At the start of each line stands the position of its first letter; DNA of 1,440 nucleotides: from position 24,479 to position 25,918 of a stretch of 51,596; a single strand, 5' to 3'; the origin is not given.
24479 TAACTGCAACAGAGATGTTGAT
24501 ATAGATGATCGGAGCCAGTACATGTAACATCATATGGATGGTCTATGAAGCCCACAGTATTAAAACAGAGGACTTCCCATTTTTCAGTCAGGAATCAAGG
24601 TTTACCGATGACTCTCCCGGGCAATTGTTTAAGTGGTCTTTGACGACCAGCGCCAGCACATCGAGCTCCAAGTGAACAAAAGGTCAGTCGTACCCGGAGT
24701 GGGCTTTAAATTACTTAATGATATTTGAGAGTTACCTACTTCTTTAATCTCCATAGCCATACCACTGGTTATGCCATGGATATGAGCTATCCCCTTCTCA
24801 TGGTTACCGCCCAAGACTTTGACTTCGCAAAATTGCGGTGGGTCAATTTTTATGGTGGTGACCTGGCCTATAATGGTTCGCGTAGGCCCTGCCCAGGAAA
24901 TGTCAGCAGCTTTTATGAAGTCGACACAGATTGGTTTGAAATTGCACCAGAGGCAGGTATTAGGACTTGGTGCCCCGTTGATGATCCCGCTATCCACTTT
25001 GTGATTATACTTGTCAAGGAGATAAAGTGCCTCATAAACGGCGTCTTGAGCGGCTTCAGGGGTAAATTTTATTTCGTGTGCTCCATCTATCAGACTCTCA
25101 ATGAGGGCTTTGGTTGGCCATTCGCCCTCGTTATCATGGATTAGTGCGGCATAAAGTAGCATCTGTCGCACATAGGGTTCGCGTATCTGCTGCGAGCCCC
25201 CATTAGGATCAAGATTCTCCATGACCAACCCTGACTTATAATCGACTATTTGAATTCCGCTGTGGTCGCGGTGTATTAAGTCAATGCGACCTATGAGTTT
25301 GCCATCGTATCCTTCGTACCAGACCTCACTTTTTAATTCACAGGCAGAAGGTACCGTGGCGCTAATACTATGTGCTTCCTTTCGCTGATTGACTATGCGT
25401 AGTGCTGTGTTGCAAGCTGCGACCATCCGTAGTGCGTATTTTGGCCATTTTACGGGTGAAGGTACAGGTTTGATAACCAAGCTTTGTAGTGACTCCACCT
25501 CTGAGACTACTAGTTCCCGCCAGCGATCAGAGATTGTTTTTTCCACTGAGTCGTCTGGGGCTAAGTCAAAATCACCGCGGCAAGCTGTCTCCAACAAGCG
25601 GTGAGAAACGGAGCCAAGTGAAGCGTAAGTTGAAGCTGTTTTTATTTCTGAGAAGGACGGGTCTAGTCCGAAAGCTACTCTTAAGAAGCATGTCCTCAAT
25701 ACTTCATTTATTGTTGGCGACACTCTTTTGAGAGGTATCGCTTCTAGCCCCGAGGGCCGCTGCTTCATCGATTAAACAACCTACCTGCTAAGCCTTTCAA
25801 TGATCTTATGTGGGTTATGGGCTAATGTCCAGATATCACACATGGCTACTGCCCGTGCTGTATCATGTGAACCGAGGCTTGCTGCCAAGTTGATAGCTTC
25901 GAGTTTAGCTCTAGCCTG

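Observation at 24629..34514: Helicase-DUF1998 defence operon that fits neither Druantia III nor DISARM, with a Cas4/AddB-type Fe-S nuclease as third gene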

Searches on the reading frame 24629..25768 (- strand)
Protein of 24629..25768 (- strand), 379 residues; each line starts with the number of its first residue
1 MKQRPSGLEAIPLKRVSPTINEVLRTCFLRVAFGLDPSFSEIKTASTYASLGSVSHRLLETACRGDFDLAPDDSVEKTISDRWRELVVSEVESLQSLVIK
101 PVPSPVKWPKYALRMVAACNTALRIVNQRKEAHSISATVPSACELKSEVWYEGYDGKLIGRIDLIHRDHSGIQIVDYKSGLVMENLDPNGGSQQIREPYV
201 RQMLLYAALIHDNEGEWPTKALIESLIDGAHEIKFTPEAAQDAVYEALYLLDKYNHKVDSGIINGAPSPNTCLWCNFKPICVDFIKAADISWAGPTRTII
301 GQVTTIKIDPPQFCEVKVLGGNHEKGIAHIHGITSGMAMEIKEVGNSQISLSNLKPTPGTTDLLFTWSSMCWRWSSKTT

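Call 4: search_protein_families(library=pfam, proteins=[window:24629-25768:-], max_evalue=0.01)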
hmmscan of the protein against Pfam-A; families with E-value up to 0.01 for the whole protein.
window:24629-25768:- (379 aa): 2 families
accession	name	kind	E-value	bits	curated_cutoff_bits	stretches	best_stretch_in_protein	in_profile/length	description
PF12705.13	PDDEXK_1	-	1.2e-17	65.1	22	1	16-281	2-246/247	PD-(D/E)XK nuclease superfamily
PF10926.14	DUF2800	-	0.0016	18.2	21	1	44-182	28-142/368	Protein of unknown function (DUF2800)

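Call 5: search_protein_families(library=padloc, proteins=[window:24629-25768:-], max_evalue=0.01)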
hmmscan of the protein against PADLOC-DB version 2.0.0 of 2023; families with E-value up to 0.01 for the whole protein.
window:24629-25768:- (379 aa): 5 families
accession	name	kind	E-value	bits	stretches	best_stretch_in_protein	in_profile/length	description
PDLC00060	DruK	-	1.8e-31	107.7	1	16-329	2-307/347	PD-(D/E)XK nuclease superfamily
PDLC00059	DruK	-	2e-15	54.8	1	132-305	99-256/326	PD-(D/E)XK nuclease superfamily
PDLC01250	Cas4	-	3.7e-07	28.6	1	139-282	50-168/168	"CAS-I,CAS-II,CAS-III,CAS-IV,CAS-V,CAS-VI; acquisition_associated"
PDLC00943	Cas4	-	8.7e-05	20.5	1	140-282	50-179/180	CRISPR-associated protein Cas4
PDLC02410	Aga_Cas4-like_Nuc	-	0.0086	13.9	0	266-282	235-251/255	Class II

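Call 17: find_homologous_proteins(query=window:24629-25768:-, max_evalue=0.00001)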
Query window:24629-25768:- (379 aa): 29 proteins with E <= 0.00001 among 2374 candidates.
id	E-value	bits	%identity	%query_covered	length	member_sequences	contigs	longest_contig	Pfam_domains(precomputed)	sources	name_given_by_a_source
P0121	4.4e-258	874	100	100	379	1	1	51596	PF12705.14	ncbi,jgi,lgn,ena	ncbi:MAG: PD-(D/E)XK nuclease family protein [Dehalococcoidia bacterium]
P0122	9.8e-125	435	52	100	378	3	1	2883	PF12705.14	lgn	-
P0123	1.0e-123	432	54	97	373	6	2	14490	PF12705.14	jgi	-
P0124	1.9e-117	411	49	96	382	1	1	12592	PF12705.14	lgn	-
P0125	3.8e-115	403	50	99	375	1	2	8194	PF12705.14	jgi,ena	-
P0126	5.4e-114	400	49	96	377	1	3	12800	PF12705.14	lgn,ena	-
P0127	1.3e-112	395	48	99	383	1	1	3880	PF12705.14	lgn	-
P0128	4.2e-111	390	45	99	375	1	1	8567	PF12705.14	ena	-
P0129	8.1e-111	389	47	99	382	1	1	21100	PF12705.14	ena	-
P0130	2.4e-110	388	46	99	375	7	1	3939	PF12705.14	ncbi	-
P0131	4.4e-110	387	46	99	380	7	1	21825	PF12705.14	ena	-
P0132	8.9e-109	382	47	99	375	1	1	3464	PF12705.14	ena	-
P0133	2.4e-108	381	46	99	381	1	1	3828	PF12705.14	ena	-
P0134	3.6e-107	377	44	99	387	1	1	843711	PF12705.14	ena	-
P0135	3.6e-107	377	46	98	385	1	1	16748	PF12705.14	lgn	-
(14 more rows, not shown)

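Call 40: search_solved_structures(query=window:24629-25768:-, max_evalue=1, show_alignments=2)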
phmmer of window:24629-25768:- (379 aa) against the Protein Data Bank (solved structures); distinct sequences matched with E-value up to 1: 0.

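Call 54: predict_structure(alignment_id=A3)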
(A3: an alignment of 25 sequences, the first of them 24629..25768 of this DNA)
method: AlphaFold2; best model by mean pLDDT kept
length: 379 residues; sequences in the alignment: 25
mean_pLDDT: 88.3   pTM: 0.84
mean pLDDT of the five models: 88.3, 87.8, 87.7, 86.7, 84.1
residues with pLDDT >= 90: 232; 70-90: 118; 50-70: 20; < 50: 9
segments of 3 or more residues with pLDDT < 50: 138-141, 377-379
pLDDT, mean of each block of 10 residues (from residue 1): 67 96 96 90 84 92 88 93 97 88 91 94 87 56 74 97 89 90 76 87 98 96 89 95 98 97 92 89 91 88 90 92 94 87 81 92 90 62
secondary structure, 60 per line:
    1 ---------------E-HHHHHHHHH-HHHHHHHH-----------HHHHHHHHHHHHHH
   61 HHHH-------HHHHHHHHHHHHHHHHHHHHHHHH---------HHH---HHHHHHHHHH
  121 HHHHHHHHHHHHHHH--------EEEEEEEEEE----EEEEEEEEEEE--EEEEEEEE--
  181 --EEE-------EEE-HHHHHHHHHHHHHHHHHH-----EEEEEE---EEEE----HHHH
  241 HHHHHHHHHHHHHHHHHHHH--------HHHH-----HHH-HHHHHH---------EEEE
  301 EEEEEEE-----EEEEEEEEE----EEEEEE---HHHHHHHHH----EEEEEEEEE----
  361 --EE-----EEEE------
elements in order: H18-26 H28-35 H47-64 H72-95 H111-135 E144-153 E158-168 E171-178 E183-185 E193-195 H197-214 E220-225 E229-232 H237-260 H269-272 H282-287 E297-307 E313-321 E326-331 H335-343 E348-356 E370-373

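Call 57: fold_search(model_id=the predicted structure, library=pdb)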
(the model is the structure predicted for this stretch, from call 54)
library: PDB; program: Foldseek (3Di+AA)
matches with E <= 10: 577; with E <= 0.001: 21
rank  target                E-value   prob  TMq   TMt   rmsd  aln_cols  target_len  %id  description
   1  9iab_B                8.1e-08  1.00  0.40  0.54   7.7       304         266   13  Structure of the Argonaute-associated Cas4 family protein 1 (ACE1) from Chroococcidiopsis thermalis (CtACE1) (released 2025-04-23)
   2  9iac_A                1.3e-07  1.00  0.43  0.58   7.0       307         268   15  Structure of the Argonaute-associated Cas4 family protein 1 (ACE1) from Microcystis aeruginosa (MaACE1) (released 2025-04-23)
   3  9iac_B                2.7e-07  1.00  0.43  0.58   7.0       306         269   14  Structure of the Argonaute-associated Cas4 family protein 1 (ACE1) from Microcystis aeruginosa (MaACE1) (released 2025-04-23)
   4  4ic1_B                9.4e-06  1.00  0.22  0.38  11.0       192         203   14  Crystal structure of SSO0001 (released 2013-01-16)
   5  8xa9_B                1.3e-05  1.00  0.24  0.38  14.6       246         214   15  Human MGME1 in complex with 5'-overhang DNA (released 2024-03-20)
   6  8d3l_I                2.6e-05  1.00  0.28  0.46   8.0       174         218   15  Type I-C Cas4-Cas1-Cas2 complex bound to a PAM/PAM prespacer (released 2022-11-02)
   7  8xa9_A                2.8e-05  1.00  0.24  0.39  15.2       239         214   15  Human MGME1 in complex with 5'-overhang DNA (released 2024-03-20)
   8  7mi5_A                7.0e-05  1.00  0.29  0.21   7.0       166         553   17  Asymmetrical PAM-Non PAM prespacer bound Cas4/Cas1/Cas2 complex (released 2021-11-17)
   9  7mi4_A                9.8e-05  1.00  0.30  0.21   6.9       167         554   18  Symmetrical PAM-PAM prespacer bound Cas4/Cas1/Cas2 complex (released 2021-11-17)
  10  8d3q_J                1.2e-04  1.00  0.29  0.53  14.2       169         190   13  Type I-C Cas4-Cas1-Cas2 complex bound to a PAM/NoPAM prespacer (released 2022-11-02)
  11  5zyu_A                1.2e-04  1.00  0.25  0.39  15.1       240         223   15  The crystal structure of humanMGME1 with single strand DNA2 (released 2018-09-19)
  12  5zyv_A                1.3e-04  1.00  0.23  0.40  13.8       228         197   13  Crystal structure of human MGME1 with single strand DNA2 and Ca2+ (released 2018-09-19)
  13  8d3l_J                1.8e-04  1.00  0.28  0.47   9.0       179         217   14  Type I-C Cas4-Cas1-Cas2 complex bound to a PAM/PAM prespacer (released 2022-11-02)
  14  5zyt_A                2.1e-04  1.00  0.24  0.37  12.0       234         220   13  Crystal structure of human MGME1 with 3' overhang double strand DNA3 (released 2018-09-19)
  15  5zyw                  2.6e-04  1.00  0.23  0.35  14.0       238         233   14  The crystal structure of apo-HsMGME1 with Mn2+ (released 2018-09-19)
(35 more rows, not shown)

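Call 61: search_protein_families(library=ncbifam, proteins=[window:24629-25768:-], max_evalue=1)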
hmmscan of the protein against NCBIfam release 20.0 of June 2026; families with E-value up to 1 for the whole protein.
window:24629-25768:- (379 aa): 4 families
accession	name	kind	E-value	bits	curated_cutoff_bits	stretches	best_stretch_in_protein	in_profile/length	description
TIGR00372.1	cas4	equivalog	0.00033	20.5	65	1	140-282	50-179/180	CRISPR-associated protein Cas4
TIGR02784.1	addA_alphas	equivalog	0.00054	18.4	860.75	1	118-211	1027-1115/1138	double-strand break repair helicase AddA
TIGR02785.1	addA_Gpos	equivalog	0.0022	15.9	707.65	1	158-212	1159-1212/1234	helicase-exonuclease AddAB subunit AddA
TIGR00609.1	recB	equivalog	0.016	13.3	696.05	1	50-179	949-1087/1175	exodeoxyribonuclease V subunit beta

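Call 79: search_dna_similar(query=window:24629-25768:-, collection=plasmids, mode=protein, max_evalue=1e-8, max_rows=15)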
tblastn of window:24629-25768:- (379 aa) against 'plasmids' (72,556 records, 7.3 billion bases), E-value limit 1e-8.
Records with a match: 1; places in all: 1; records where one place covers at least 80% of the query: 0.
Best place of each record, by identity: <60% 1.
By first word of the organism name: Meiothermus 1.
By predicted mobility (MOB-suite, as given by PLSDB): non-mobilizable 1.
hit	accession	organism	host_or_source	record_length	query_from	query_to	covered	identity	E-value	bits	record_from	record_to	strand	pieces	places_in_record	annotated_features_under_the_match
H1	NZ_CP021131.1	Meiothermus taiwanensis WR-220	-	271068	12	284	72%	26.9%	9e-14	81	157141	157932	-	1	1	none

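Call 80: get_annotated_region(hit=H1, flank=12000)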
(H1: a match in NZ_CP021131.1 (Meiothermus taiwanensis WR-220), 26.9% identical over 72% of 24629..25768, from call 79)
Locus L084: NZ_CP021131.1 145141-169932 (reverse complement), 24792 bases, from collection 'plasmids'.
description: Meiothermus taiwanensis WR-220 plasmid pMtWR-220, complete sequence
organism: Meiothermus taiwanensis WR-220 (NCBI taxid 1339250)
taxonomy: Bacteria; Deinococcota; Deinococci; Thermales; Thermaceae; Meiothermus; Meiothermus taiwanensis; Meiothermus taiwanensis WR-220
host: -; source: -; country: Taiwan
typing (MOB-suite, as given by PLSDB): non-mobilizable
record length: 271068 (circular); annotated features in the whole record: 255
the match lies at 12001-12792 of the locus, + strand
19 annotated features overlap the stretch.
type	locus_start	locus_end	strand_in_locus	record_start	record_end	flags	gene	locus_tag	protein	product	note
CDS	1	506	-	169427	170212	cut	-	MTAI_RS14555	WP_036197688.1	ABC transporter permease subunit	-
CDS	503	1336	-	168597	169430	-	-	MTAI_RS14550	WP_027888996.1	ABC transporter permease subunit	GO:0055085 - transmembrane transport [Evidence IEA]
CDS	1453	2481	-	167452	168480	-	-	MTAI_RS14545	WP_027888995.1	extracellular solute-binding protein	-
CDS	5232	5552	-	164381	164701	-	-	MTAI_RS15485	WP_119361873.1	hypothetical protein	-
CDS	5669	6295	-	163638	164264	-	-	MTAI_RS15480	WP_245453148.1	transposase family protein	-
CDS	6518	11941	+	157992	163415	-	-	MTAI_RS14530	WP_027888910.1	DEAD/DEAH box helicase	-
CDS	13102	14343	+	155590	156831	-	-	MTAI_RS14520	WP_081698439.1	Druantia anti-phage system protein DruA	-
CDS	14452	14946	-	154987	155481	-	-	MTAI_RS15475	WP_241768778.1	hypothetical protein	-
CDS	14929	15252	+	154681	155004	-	-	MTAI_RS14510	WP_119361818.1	hypothetical protein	-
CDS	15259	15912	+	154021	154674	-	-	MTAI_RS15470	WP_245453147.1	transposase family protein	-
CDS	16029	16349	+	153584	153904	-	-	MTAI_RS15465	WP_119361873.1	hypothetical protein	-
CDS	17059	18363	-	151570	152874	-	-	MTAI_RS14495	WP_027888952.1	nitrate/sulfonate/bicarbonate ABC transporter ATP-binding protein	-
CDS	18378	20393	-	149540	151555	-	-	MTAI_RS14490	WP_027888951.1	ABC transporter permease subunit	GO:0055085 - transmembrane transport [Evidence IEA]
CDS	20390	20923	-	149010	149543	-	-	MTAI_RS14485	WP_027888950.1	2-phosphoglycerate kinase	-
CDS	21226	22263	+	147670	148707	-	-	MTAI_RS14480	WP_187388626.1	transposase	-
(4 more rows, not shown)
